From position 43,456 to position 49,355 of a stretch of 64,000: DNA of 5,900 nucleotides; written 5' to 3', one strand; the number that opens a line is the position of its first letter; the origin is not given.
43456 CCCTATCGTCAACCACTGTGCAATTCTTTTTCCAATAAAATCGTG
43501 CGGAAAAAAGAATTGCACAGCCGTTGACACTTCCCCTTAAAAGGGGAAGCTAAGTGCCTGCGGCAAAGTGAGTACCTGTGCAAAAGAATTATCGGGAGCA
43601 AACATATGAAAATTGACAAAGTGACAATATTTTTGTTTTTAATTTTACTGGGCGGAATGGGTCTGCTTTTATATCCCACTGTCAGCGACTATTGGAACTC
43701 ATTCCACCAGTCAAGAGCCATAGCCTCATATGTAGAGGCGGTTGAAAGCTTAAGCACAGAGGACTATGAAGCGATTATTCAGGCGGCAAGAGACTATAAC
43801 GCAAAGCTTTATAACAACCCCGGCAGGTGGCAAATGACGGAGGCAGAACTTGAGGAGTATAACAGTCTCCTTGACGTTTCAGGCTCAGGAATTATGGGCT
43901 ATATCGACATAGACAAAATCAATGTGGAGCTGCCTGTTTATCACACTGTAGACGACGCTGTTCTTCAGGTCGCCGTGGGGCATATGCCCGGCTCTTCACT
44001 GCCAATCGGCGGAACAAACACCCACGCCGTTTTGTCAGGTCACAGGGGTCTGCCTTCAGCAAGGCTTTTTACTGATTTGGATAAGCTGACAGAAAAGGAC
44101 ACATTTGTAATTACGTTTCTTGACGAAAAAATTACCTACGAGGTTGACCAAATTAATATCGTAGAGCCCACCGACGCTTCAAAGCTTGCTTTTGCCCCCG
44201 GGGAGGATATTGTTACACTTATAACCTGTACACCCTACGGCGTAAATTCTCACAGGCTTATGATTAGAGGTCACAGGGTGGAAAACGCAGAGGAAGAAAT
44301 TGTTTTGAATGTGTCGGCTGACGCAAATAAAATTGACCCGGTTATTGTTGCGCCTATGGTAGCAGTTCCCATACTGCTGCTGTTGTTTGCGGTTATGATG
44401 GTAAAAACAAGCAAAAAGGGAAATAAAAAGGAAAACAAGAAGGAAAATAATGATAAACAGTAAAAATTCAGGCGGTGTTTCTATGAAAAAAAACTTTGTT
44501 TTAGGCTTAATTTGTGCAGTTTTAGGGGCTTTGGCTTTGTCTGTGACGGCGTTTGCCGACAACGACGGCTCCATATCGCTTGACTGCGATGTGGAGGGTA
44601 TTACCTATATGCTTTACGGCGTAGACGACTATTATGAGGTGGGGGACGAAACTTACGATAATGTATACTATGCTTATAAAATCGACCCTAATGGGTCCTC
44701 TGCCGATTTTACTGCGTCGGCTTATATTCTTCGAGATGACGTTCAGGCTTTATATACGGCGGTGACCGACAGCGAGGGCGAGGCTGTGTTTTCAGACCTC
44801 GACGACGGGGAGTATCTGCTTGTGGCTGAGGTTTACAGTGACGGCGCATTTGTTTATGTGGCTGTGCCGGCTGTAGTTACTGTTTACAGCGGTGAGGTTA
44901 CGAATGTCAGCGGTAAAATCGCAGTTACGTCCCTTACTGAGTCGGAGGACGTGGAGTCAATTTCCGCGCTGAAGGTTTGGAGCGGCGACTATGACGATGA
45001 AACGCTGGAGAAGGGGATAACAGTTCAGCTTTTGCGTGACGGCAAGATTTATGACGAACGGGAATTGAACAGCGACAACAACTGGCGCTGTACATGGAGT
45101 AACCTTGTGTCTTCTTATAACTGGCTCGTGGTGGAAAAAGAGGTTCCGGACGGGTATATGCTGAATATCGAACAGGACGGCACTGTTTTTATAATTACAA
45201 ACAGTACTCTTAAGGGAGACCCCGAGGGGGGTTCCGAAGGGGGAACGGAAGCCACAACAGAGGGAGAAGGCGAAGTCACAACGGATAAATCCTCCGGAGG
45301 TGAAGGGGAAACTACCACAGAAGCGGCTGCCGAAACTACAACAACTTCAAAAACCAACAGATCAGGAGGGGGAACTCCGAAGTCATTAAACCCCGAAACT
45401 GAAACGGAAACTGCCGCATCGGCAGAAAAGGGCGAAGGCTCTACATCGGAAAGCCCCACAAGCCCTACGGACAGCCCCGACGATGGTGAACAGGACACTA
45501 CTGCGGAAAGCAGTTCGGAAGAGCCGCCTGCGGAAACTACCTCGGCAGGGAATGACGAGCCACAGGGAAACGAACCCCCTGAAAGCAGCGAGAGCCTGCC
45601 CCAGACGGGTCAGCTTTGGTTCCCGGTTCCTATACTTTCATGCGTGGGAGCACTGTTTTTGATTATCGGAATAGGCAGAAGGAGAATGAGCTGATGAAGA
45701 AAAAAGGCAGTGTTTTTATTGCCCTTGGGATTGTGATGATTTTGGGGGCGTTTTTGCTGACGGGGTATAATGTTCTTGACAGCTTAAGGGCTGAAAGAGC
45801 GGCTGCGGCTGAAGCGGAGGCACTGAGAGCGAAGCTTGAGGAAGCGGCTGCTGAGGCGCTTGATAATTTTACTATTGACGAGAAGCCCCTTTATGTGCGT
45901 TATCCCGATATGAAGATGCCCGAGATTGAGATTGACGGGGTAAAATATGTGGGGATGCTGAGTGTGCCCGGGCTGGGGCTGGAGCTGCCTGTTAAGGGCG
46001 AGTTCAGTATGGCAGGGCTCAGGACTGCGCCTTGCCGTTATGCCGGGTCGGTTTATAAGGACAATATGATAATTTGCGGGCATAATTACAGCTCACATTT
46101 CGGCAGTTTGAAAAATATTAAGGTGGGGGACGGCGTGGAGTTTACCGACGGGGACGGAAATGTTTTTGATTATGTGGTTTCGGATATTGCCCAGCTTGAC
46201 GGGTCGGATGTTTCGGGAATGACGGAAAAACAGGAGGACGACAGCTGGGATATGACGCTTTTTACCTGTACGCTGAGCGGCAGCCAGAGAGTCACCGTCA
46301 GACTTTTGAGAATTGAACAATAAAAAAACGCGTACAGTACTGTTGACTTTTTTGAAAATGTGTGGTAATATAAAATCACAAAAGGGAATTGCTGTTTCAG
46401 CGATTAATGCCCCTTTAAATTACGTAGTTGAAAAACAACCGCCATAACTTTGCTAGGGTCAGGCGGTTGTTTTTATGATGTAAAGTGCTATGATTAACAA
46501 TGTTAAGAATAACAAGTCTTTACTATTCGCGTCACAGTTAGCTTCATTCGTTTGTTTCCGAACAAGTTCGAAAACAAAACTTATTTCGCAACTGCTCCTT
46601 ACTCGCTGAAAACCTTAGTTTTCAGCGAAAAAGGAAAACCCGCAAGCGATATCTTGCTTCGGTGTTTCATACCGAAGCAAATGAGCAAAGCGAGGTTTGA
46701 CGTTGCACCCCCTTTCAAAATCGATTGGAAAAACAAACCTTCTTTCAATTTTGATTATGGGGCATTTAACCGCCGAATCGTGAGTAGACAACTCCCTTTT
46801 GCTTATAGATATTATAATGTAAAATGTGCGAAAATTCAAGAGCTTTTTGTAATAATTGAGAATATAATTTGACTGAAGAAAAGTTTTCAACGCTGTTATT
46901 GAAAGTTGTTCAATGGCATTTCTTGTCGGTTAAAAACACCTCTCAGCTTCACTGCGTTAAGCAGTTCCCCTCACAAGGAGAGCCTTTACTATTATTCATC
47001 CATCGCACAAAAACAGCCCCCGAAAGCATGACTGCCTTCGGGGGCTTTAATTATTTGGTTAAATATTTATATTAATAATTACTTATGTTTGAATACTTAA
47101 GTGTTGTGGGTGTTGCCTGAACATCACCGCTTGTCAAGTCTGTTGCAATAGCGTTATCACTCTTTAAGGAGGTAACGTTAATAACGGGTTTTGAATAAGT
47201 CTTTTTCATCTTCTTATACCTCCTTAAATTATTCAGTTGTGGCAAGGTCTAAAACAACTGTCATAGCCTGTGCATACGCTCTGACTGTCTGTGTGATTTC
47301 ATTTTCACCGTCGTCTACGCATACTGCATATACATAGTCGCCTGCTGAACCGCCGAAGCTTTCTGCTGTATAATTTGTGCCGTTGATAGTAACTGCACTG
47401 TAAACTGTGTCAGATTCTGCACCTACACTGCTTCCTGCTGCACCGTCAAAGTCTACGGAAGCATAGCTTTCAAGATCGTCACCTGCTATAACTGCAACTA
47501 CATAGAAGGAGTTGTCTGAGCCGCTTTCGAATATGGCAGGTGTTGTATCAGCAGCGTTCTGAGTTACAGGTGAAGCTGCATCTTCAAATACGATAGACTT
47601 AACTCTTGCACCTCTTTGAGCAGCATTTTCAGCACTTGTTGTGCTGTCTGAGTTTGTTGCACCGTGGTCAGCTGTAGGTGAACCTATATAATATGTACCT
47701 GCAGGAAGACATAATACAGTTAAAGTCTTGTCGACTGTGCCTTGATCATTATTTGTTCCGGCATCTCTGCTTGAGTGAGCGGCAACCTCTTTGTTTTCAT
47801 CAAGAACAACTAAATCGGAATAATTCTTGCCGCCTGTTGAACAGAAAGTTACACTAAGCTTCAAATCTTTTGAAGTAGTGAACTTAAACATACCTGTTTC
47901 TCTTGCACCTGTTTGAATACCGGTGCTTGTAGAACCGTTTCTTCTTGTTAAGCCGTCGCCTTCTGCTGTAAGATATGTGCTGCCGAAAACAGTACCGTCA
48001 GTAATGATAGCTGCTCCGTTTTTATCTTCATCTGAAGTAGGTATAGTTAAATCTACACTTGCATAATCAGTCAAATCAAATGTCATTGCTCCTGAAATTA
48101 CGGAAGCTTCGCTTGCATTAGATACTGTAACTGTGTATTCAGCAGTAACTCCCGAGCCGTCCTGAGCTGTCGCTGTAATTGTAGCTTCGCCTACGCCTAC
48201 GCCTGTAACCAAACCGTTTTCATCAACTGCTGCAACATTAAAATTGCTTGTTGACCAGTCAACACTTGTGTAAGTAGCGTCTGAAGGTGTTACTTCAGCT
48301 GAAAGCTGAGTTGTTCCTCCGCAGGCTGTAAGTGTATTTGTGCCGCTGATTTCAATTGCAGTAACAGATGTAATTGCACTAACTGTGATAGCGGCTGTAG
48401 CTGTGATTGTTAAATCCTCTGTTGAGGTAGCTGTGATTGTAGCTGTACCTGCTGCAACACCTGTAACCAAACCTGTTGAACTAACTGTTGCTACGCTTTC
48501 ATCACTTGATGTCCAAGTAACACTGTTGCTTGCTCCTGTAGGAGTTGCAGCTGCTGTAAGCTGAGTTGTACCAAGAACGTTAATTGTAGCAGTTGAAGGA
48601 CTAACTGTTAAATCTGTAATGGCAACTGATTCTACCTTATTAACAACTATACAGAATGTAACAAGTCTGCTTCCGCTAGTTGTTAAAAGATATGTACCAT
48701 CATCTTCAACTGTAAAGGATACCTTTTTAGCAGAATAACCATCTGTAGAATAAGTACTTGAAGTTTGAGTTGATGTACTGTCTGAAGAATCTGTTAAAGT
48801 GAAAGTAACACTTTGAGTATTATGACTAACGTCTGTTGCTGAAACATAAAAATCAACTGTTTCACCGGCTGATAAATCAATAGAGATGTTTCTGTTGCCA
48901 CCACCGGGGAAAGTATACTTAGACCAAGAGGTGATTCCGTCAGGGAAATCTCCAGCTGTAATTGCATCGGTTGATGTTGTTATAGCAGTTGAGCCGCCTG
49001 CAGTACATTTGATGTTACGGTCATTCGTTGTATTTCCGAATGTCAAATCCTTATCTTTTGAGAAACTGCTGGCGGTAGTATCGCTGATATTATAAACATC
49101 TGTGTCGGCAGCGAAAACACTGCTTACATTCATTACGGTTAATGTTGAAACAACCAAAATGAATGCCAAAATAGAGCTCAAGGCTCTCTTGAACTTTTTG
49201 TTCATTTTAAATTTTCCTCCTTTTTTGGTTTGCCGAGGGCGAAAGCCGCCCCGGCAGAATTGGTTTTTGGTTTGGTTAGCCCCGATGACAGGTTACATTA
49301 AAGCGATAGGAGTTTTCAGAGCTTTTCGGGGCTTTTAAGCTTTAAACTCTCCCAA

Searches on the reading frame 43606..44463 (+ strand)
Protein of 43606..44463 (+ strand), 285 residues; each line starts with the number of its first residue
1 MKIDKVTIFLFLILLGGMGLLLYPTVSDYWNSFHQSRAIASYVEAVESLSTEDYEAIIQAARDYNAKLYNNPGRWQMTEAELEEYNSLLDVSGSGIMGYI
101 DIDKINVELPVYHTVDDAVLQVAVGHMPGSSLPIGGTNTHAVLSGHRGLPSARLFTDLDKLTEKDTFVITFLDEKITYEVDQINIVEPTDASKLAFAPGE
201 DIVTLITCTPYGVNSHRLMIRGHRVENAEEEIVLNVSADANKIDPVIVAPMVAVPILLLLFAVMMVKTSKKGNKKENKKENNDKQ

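Call 9: search_protein_families(library=pfam, proteins=[window:43606-44463:+])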
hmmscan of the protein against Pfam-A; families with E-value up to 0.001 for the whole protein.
window:43606-44463:+ (285 aa): 1 family
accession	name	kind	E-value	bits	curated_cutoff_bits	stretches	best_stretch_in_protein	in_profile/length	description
PF04203.18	Sortase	-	1.2e-25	90.1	26.6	1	100-225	1-125/125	Sortase domain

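Call 36: find_encoding_contigs(protein=window:43606-44463:+, flank=10000, max_places=10)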
Protein window:43606-44463:+ (285 aa): 6 contigs read that carry it; 6 places shown.
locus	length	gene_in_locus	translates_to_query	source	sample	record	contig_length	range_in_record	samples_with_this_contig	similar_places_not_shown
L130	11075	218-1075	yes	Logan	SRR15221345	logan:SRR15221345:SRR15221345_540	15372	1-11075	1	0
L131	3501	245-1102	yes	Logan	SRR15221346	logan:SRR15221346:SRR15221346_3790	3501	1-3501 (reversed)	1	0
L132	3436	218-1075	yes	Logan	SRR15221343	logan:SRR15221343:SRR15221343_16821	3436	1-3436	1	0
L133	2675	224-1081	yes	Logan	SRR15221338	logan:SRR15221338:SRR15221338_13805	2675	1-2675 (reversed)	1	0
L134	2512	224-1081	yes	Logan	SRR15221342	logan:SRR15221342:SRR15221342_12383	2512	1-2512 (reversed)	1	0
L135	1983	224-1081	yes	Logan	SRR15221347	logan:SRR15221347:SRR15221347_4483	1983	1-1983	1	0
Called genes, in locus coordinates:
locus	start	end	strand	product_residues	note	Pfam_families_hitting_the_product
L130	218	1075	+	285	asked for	PF04203:Sortase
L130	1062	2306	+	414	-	PF17802:SpaA (faint), PF05738:Cna_B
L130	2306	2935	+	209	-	PF04203:Sortase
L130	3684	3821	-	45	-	-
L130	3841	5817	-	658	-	PF02368:Big_2, PF26182:Ig_NUP210_5th (weak), PF22359:Big-like (faint), PF26918:Ig_Eae (faint), PF02368:Big_2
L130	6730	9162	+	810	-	PF00072:Response_reg, PF13487:HD_5, PF01966:HD, PF00990:GGDEF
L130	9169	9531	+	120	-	PF01627:Hpt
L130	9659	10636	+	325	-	-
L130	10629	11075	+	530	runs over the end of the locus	PF00512:HisKA, PF02518:HATPase_c, PF00072:Response_reg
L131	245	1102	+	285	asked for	PF04203:Sortase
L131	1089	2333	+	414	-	PF17802:SpaA (faint), PF05738:Cna_B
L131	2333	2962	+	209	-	PF04203:Sortase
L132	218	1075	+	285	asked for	PF04203:Sortase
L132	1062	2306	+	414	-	PF17802:SpaA (faint), PF05738:Cna_B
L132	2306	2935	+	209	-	PF04203:Sortase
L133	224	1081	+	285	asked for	PF04203:Sortase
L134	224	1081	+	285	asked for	PF04203:Sortase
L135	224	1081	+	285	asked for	PF04203:Sortase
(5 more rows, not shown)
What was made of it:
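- Contigs also break at an unrelated repeat near 43389 (call 36).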

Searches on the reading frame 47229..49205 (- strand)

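Call 65: search_protein_families(library=pfam, proteins=[window:47229-49205:-])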
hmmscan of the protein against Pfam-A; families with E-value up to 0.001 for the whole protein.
window:47229-49205:- (658 aa): 2 families
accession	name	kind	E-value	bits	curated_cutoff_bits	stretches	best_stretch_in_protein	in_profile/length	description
PF02368.24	Big_2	-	4.5e-33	113.5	22.8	2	196-263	2-70/79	Bacterial Ig-like domain (group 2)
PF22359.2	Big-like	-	4.7e-06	27.2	27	0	228-277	2-48/48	Bacterial Ig-like domain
